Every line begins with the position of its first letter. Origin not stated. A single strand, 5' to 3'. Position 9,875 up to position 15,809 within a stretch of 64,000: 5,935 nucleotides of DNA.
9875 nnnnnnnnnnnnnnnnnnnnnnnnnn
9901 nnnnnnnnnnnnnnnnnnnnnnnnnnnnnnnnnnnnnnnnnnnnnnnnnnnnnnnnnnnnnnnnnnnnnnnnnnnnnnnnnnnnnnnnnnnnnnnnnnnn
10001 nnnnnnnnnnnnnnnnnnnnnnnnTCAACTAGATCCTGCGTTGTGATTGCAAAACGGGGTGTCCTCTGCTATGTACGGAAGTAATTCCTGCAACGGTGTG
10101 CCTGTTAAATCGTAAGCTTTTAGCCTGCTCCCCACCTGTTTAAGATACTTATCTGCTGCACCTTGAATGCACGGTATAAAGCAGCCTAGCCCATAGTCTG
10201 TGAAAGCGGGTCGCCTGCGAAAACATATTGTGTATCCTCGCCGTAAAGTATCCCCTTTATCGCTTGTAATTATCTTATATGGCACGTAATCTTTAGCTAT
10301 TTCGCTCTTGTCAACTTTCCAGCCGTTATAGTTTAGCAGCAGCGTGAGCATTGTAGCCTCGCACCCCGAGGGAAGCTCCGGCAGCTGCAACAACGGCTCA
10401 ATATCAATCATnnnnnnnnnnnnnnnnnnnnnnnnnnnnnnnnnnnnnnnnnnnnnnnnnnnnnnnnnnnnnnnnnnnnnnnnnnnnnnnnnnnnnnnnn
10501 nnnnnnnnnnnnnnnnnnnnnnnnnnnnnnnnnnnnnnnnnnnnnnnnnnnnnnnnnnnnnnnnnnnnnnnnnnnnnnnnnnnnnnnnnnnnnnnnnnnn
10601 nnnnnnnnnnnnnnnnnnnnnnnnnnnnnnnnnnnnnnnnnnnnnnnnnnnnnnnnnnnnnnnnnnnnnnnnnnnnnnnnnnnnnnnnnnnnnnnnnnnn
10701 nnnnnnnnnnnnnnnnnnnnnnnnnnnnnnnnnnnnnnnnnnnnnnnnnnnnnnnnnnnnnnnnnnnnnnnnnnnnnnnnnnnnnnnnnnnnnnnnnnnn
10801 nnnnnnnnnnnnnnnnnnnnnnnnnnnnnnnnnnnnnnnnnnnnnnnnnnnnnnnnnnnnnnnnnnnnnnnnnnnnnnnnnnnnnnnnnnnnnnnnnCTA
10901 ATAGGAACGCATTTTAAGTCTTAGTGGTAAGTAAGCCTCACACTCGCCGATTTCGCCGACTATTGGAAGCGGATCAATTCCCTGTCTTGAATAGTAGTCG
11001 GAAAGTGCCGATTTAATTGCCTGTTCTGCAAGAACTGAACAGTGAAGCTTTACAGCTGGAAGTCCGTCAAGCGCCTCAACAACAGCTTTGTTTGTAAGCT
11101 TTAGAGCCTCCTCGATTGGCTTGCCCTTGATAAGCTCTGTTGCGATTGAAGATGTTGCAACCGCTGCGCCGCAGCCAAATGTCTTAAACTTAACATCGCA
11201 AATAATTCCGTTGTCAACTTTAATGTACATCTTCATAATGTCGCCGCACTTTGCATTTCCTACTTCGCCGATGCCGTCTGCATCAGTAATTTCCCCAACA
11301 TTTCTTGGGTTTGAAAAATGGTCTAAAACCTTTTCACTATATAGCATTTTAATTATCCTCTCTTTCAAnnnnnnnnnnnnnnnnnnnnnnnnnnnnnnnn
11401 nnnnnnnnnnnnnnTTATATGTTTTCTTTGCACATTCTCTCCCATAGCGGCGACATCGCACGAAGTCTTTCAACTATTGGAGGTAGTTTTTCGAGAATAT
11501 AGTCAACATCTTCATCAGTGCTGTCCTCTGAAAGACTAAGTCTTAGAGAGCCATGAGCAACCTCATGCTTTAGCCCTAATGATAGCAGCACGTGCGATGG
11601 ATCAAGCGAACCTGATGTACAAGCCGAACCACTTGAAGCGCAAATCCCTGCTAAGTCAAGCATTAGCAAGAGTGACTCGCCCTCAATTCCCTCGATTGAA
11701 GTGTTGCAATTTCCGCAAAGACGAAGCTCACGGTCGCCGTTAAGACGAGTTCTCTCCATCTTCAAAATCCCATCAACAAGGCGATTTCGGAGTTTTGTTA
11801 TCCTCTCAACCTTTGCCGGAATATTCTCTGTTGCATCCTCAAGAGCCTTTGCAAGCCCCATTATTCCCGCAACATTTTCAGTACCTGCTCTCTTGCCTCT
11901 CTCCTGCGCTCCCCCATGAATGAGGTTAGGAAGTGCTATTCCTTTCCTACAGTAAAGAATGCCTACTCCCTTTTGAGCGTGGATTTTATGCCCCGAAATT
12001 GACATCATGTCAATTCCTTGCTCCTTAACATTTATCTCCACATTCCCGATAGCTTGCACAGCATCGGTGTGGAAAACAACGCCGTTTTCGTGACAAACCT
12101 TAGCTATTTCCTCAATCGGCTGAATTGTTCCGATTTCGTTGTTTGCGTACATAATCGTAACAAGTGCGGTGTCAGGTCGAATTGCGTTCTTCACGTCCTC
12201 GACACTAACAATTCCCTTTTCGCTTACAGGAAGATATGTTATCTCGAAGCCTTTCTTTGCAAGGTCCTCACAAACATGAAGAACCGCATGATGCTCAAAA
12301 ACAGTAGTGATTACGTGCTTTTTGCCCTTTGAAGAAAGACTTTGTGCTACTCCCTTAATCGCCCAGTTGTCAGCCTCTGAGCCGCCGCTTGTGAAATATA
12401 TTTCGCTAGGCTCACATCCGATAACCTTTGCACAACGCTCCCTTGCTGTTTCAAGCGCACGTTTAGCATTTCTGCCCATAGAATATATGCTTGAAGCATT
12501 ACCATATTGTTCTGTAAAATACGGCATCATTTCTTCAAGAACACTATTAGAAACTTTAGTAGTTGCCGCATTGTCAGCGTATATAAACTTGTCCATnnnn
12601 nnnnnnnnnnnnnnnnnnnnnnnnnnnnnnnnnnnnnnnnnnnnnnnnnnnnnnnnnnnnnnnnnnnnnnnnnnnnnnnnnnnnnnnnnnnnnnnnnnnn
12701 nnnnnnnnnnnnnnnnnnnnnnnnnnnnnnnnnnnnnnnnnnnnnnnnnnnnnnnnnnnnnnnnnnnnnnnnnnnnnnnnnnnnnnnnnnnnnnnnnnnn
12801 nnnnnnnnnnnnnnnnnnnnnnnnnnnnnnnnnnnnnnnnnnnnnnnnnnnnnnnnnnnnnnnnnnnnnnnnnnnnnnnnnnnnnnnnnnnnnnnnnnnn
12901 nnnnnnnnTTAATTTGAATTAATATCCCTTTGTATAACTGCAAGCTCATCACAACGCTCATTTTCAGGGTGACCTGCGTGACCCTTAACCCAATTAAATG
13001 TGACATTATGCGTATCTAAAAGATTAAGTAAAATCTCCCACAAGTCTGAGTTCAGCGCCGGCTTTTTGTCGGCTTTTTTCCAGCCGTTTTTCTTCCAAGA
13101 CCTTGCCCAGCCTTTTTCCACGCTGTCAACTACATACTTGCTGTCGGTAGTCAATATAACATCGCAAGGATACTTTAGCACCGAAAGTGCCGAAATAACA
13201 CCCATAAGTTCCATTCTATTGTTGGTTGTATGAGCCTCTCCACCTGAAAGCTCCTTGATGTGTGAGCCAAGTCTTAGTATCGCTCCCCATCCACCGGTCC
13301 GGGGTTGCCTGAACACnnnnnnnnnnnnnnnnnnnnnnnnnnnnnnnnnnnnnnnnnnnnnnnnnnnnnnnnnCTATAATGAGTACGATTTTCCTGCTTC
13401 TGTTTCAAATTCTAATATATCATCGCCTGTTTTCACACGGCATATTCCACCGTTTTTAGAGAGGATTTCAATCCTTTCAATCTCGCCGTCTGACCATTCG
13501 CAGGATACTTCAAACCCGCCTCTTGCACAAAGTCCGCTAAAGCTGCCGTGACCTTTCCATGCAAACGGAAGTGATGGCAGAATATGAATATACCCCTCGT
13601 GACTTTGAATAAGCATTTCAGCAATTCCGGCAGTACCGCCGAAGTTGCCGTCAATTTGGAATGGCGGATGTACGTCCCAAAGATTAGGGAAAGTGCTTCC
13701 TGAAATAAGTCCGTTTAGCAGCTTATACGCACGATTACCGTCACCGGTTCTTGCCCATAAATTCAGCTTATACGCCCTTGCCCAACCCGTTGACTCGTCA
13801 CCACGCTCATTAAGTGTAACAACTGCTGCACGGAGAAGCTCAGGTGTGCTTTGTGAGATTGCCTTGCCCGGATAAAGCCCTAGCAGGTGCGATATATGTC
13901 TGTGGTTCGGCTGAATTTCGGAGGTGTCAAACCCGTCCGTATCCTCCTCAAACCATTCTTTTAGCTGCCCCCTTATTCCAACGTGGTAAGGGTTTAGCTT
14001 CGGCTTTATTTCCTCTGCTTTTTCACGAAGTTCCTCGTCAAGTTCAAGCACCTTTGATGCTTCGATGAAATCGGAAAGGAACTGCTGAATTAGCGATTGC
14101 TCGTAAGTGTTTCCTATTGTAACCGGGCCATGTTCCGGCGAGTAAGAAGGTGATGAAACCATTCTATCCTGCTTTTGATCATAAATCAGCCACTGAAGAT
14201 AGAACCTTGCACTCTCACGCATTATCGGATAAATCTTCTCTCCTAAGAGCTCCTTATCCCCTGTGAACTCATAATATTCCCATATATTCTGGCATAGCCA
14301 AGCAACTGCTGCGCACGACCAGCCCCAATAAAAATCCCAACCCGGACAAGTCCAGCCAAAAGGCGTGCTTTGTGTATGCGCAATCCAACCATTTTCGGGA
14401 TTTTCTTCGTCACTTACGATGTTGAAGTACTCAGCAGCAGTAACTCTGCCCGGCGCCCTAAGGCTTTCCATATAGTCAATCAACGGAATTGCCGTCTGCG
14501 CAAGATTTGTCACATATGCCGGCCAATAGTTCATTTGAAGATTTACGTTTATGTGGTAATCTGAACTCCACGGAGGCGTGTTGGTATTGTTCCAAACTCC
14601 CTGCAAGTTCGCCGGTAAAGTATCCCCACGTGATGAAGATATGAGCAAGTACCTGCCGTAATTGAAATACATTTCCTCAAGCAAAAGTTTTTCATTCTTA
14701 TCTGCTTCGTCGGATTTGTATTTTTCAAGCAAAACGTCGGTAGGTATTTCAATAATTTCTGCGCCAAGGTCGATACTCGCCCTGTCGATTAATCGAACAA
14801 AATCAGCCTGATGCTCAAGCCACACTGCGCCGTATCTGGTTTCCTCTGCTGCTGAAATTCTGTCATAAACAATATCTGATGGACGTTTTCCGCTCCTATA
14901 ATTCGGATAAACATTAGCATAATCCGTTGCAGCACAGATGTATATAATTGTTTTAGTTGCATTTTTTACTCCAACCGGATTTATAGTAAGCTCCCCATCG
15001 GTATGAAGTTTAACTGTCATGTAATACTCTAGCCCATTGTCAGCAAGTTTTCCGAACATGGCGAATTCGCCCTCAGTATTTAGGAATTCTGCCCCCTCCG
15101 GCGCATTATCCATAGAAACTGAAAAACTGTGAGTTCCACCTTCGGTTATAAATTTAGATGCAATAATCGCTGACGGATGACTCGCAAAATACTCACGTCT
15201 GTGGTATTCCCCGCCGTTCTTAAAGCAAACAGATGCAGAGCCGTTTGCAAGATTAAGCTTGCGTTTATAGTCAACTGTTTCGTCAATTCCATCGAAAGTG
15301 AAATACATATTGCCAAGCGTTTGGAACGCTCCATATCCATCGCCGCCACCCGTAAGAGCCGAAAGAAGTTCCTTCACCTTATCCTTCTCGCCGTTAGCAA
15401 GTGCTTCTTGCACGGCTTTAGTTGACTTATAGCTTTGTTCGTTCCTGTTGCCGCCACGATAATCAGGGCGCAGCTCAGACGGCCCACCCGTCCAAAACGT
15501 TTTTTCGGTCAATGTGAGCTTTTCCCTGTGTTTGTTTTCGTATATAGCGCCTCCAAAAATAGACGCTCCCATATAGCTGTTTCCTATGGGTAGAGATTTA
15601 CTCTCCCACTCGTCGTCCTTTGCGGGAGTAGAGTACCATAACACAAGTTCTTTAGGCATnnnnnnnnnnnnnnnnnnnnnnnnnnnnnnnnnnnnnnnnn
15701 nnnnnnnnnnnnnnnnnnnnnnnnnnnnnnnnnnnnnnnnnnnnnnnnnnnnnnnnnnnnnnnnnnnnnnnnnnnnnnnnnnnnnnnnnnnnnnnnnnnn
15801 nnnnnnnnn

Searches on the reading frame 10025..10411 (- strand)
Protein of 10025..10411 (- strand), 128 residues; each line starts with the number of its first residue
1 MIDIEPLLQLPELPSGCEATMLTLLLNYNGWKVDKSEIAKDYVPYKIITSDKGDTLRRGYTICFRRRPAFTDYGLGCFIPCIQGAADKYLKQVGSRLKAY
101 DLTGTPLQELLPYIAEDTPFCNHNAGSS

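Call 23: search_protein_families(library=pfam, proteins=[window:10025-10411:-])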
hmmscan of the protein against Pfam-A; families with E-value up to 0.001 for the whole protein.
window:10025-10411:- (128 aa): 1 family
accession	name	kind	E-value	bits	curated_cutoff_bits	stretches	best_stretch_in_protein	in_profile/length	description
PF13529.12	Peptidase_C39_2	-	9.4e-10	39.7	24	1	3-121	2-103/143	Peptidase_C39 like family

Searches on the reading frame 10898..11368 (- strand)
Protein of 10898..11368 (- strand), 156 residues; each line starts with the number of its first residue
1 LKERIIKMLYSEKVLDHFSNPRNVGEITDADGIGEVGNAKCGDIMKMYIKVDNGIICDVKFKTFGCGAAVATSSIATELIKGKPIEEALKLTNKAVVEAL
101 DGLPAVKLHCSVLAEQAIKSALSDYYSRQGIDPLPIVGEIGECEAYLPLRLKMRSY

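Call 23: search_protein_families(library=pfam, proteins=[window:10898-11368:-])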
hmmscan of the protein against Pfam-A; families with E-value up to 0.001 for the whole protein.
window:10898-11368:- (156 aa): 1 family
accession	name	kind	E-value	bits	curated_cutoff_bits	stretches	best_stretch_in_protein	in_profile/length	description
PF01592.21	NifU_N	-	8.5e-49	165.4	22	1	10-129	2-124/127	NifU-like N terminal domain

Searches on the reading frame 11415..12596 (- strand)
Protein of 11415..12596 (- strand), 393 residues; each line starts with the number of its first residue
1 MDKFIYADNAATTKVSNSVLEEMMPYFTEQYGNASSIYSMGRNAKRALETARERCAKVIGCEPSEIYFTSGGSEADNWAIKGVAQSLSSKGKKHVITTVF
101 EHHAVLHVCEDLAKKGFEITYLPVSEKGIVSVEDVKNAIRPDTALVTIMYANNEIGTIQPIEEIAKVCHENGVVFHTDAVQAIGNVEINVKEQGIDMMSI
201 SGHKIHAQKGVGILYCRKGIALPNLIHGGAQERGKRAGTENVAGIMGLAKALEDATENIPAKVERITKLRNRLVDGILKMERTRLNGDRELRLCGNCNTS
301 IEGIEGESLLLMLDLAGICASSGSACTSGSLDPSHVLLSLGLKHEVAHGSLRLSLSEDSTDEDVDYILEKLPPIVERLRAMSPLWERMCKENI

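Call 23: search_protein_families(library=pfam, proteins=[window:11415-12596:-])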
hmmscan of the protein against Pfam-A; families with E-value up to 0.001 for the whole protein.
window:11415-12596:- (393 aa): 4 families
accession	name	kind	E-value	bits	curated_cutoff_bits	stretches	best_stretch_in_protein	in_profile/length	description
PF00266.25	Aminotran_5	-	6.1e-86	289.1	21.5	1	5-366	1-370/371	Aminotransferase class-V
PF01212.27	Beta_elim_lyase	-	6.3e-07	29.4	27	1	50-204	36-199/288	Beta-eliminating lyase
PF01041.23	DegT_DnrJ_EryC1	-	1.8e-05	24.6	19.8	1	88-185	60-152/360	DegT/DnrJ/EryC1/StrS aminotransferase family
PF00282.25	Pyridoxal_deC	-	0.00074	18.8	27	0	116-222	166-285/375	Pyridoxal-dependent decarboxylase conserved domain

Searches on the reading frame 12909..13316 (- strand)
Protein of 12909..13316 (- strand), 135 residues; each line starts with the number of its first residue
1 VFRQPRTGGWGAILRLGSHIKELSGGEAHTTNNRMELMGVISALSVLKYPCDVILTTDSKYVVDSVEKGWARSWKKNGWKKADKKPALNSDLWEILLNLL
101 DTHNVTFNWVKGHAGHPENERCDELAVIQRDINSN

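Call 23: search_protein_families(library=pfam, proteins=[window:12909-13316:-])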
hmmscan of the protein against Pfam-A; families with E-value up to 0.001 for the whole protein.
window:12909-13316:- (135 aa): 1 family
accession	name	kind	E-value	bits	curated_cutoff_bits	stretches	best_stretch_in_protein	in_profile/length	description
PF00075.30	RNase_H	-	8.9e-37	126.8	25.8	1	3-127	14-137/141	RNase H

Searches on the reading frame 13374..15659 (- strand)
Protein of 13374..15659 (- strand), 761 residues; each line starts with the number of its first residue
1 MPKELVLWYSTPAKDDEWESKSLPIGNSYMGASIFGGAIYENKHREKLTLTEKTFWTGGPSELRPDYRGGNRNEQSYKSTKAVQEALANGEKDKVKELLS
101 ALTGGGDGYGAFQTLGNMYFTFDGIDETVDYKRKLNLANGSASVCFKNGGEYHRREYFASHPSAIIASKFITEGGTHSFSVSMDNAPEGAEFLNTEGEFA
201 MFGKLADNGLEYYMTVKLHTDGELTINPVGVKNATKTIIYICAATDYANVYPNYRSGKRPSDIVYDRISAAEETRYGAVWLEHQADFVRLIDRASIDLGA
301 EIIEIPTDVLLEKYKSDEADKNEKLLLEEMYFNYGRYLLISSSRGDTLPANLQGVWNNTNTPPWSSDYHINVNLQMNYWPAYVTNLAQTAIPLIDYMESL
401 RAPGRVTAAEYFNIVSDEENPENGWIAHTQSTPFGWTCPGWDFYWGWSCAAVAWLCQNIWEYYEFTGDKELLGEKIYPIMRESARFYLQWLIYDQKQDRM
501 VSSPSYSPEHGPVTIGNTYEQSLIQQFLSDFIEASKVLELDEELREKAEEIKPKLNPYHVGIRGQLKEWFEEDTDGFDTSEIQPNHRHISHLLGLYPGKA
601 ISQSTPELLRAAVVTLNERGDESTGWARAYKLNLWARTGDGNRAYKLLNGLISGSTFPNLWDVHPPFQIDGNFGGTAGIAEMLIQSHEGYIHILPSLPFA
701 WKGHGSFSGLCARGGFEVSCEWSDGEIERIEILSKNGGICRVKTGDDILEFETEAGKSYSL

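Call 23: search_protein_families(library=pfam, proteins=[window:13374-15659:-])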
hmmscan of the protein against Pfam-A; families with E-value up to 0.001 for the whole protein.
window:13374-15659:- (761 aa): 3 families
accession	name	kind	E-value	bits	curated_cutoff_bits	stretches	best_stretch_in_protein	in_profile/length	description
PF22124.2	Glyco_hydro_95_cat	-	5.9e-153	510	27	1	276-683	2-408/408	Glycosyl hydrolase family 95 catalytic domain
PF14498.12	Glyco_hyd_65N_2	-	4.4e-35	122.2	27.7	1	7-249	1-233/234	Glycosyl hydrolase family 65, N-terminal domain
PF21307.2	Glyco_hydro_95_C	-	4.8e-21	75.5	27.6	1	685-747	1-62/94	Glycoside hydrolase family 95, C-terminal domain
